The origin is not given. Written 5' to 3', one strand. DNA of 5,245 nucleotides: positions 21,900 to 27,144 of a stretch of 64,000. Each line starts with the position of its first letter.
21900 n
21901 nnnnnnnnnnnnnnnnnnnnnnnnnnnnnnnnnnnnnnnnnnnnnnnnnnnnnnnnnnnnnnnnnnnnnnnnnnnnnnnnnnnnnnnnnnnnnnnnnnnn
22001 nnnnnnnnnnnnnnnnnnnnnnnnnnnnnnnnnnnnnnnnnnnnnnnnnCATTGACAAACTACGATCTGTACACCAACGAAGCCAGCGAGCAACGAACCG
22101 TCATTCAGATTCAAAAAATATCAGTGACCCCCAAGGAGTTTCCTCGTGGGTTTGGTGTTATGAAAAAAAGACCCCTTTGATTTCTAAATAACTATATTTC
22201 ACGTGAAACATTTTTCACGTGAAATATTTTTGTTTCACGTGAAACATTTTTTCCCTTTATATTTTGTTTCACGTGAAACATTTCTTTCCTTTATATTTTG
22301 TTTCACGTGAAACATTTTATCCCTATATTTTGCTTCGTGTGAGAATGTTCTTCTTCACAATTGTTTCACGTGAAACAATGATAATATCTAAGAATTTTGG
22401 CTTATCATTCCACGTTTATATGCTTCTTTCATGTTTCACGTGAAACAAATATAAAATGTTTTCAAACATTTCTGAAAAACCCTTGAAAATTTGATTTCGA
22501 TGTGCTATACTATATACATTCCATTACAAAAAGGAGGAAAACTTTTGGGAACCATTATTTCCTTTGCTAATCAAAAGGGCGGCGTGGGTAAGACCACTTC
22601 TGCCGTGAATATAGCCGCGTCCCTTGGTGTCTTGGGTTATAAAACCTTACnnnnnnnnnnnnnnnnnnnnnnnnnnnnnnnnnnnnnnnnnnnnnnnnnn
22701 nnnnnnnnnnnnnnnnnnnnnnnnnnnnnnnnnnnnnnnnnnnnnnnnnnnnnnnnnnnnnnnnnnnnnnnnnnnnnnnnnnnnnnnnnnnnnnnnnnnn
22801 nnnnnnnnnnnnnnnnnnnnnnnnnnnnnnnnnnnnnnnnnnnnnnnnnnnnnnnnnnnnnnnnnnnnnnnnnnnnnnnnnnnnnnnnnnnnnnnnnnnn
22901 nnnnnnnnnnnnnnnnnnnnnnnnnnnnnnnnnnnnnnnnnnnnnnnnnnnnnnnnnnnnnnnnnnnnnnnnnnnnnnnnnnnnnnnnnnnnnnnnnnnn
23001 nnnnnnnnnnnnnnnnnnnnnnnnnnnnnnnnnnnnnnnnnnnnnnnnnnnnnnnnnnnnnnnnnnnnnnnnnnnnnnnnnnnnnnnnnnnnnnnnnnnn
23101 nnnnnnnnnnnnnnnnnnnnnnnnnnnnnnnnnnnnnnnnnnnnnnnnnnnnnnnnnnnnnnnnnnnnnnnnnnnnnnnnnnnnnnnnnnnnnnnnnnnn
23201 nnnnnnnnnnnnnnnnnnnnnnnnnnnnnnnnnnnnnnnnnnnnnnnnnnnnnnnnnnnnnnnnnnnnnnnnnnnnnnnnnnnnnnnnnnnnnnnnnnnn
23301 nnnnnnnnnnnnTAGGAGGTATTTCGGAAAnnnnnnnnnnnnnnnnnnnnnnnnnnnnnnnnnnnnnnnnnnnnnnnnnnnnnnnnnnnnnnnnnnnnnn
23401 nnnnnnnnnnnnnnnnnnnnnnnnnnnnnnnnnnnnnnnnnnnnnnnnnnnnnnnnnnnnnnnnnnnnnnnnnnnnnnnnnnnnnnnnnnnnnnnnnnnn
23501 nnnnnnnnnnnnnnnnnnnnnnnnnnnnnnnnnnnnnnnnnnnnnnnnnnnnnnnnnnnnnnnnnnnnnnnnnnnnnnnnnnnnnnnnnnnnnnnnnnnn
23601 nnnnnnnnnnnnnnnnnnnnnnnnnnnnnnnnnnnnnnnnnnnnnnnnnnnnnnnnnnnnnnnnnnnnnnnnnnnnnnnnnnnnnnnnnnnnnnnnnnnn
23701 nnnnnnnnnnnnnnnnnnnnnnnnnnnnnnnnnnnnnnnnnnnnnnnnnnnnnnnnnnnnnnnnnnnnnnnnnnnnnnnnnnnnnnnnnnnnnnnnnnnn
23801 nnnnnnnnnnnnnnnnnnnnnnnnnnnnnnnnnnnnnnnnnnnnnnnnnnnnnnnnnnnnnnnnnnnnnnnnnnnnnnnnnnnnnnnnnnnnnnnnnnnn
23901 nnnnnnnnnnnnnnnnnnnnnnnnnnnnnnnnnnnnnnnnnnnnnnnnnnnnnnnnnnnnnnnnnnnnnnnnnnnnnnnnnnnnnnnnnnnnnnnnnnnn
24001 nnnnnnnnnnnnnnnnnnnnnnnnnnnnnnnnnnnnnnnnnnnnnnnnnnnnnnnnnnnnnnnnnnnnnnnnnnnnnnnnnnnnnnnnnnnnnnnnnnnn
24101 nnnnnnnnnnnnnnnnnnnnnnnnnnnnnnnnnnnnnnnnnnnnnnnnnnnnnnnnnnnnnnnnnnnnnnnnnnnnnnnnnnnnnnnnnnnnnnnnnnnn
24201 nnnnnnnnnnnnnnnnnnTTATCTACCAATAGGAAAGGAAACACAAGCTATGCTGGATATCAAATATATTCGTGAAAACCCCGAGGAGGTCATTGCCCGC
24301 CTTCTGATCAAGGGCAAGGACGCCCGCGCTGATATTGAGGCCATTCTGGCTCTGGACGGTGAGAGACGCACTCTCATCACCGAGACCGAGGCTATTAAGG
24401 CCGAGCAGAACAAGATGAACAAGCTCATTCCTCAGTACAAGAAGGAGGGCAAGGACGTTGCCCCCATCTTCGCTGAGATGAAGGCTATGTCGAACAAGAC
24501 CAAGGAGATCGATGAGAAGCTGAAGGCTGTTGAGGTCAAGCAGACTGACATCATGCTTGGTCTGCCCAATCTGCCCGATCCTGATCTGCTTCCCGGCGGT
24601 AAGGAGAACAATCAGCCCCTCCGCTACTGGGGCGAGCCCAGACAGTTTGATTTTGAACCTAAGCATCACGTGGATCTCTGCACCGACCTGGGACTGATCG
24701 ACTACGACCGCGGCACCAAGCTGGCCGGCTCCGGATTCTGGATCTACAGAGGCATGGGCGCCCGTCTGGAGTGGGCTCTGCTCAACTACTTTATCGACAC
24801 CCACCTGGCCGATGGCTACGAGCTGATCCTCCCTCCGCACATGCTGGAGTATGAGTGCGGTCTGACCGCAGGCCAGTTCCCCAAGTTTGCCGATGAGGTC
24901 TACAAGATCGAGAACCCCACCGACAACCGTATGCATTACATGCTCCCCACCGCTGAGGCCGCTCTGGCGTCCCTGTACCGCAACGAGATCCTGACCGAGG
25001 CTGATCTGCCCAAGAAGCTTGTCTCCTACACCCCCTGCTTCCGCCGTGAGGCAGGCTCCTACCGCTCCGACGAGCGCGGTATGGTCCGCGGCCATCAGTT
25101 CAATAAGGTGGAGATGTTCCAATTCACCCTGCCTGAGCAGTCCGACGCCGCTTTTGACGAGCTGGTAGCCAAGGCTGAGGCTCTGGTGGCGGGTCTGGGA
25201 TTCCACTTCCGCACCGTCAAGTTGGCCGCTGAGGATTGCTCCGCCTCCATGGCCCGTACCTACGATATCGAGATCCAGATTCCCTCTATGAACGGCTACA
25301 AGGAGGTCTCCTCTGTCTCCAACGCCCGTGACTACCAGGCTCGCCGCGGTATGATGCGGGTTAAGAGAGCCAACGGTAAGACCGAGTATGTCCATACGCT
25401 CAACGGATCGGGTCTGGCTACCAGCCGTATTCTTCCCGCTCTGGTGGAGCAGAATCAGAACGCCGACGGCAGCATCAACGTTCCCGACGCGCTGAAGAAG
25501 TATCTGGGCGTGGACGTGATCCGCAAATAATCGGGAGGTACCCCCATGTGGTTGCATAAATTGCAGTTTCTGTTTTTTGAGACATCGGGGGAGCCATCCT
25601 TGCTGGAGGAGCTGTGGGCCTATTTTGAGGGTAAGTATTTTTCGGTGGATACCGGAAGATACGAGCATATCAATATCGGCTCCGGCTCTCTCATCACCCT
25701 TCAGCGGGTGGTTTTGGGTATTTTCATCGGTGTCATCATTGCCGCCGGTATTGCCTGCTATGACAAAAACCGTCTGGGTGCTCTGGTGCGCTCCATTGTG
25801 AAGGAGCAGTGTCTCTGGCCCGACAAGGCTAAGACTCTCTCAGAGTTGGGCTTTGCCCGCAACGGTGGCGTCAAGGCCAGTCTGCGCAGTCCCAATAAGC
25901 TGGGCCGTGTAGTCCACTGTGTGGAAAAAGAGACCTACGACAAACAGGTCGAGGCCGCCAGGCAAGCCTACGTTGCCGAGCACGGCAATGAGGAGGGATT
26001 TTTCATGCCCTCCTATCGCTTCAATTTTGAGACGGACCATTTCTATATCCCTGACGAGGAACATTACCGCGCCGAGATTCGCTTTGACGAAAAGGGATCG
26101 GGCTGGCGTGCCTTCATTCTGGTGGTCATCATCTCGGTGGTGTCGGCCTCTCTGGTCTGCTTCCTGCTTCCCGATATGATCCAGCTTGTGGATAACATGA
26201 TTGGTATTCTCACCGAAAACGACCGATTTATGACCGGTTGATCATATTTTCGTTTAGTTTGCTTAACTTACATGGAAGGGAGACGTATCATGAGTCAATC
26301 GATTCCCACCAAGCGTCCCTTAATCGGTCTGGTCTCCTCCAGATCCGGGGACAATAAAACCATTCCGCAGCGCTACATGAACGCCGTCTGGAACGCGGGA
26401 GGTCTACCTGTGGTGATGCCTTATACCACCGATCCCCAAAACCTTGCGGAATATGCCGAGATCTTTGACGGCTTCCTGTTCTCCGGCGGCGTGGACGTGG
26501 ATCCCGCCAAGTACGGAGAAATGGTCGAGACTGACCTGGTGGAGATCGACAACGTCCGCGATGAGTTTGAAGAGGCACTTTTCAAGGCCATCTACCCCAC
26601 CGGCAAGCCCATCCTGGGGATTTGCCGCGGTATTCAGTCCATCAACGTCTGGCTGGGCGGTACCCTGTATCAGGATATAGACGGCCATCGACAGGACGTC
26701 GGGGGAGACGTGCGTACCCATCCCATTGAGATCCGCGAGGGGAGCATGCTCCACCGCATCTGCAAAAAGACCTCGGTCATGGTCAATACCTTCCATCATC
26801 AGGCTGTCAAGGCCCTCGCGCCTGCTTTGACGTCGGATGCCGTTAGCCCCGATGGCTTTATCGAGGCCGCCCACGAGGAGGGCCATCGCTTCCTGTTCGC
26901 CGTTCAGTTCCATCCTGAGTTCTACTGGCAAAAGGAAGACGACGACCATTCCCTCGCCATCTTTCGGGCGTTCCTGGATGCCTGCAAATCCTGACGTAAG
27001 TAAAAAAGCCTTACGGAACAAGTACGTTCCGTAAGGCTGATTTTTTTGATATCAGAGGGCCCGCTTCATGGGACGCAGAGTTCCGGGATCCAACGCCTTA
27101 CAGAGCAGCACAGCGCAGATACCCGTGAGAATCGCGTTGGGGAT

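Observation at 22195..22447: Tight tandem array of parS sites (5 perfect, 2 near-perfect, 1-2 degenerate) immediately upstream of parA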

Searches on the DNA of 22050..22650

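Call 72: search_rna_families(source=window, start=22050, end=22650, threshold=evalue, max_evalue=1)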
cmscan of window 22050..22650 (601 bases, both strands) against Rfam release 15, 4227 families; matches with E-value up to 1: 10.
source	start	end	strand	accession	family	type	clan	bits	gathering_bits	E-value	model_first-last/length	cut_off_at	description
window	22292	22383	-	RF03926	MIR1435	Gene; miRNA;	-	28.3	94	0.045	1-186/186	no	MIR1435 microRNA precursor family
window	22230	22281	-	RF01666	rox2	Cis-reg;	-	25.2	55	0.057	1-71/71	no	Drosophila rox2 ncRNA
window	22195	22246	-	RF00932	mir-471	Gene; miRNA;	-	22.7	80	0.037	1-66/66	no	mir-471 microRNA precursor family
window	22298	22395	-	RF02773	TrxA_thermometer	Cis-reg; thermoregulator;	-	21.1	58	0.67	1-88/88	no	TrxA 5' UTR thermometer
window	22267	22313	-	RF00801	mir-280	Gene; miRNA;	-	20.3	70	0.54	19-66/83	no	mir-280 microRNA precursor family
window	22262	22317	-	RF03642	MIR5743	Gene; miRNA;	-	19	111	0.87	1-81/81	no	MIR5743 microRNA precursor family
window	22265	22314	-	RF04157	MIR9486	Gene; miRNA;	-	18.2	100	0.66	31-90/119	no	MIR9486 microRNA precursor family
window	22173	22256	+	RF04180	BTnc231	Gene; sRNA;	-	16.3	80.4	0.87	1-154/154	no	Bacteroides sRNA BTnc231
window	22220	22289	-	RF00893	MIR854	Gene; miRNA;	-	13.4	50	0.65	1-221/221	no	MIR854 microRNA precursor family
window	22181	22241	-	RF02637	EF0408_EF0409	Gene; sRNA;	-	12.9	440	0.6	156-223/412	no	Enterococcus sRNA EF0408_EF0409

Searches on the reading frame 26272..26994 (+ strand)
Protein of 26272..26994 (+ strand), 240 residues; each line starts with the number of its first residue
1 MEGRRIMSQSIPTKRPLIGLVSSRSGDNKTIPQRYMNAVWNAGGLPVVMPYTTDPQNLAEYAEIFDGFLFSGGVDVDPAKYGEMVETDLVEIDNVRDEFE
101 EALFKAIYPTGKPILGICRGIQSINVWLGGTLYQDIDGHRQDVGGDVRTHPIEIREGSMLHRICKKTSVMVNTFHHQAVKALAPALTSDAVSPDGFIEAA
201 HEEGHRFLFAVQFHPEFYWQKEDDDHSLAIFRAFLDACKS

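Call 4: search_protein_families(library=pfam, proteins=[window:26272-26994:+])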
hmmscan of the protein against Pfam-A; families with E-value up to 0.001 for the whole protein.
window:26272-26994:+ (240 aa): 2 families
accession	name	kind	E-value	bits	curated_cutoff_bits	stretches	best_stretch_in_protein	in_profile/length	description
PF07722.19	Peptidase_C26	-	8.9e-60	202.6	20.5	1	27-216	21-219/219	Peptidase C26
PF00117.34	GATase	-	1.1e-15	58.3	22.8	1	47-224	25-180/190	Glutamine amidotransferase class-I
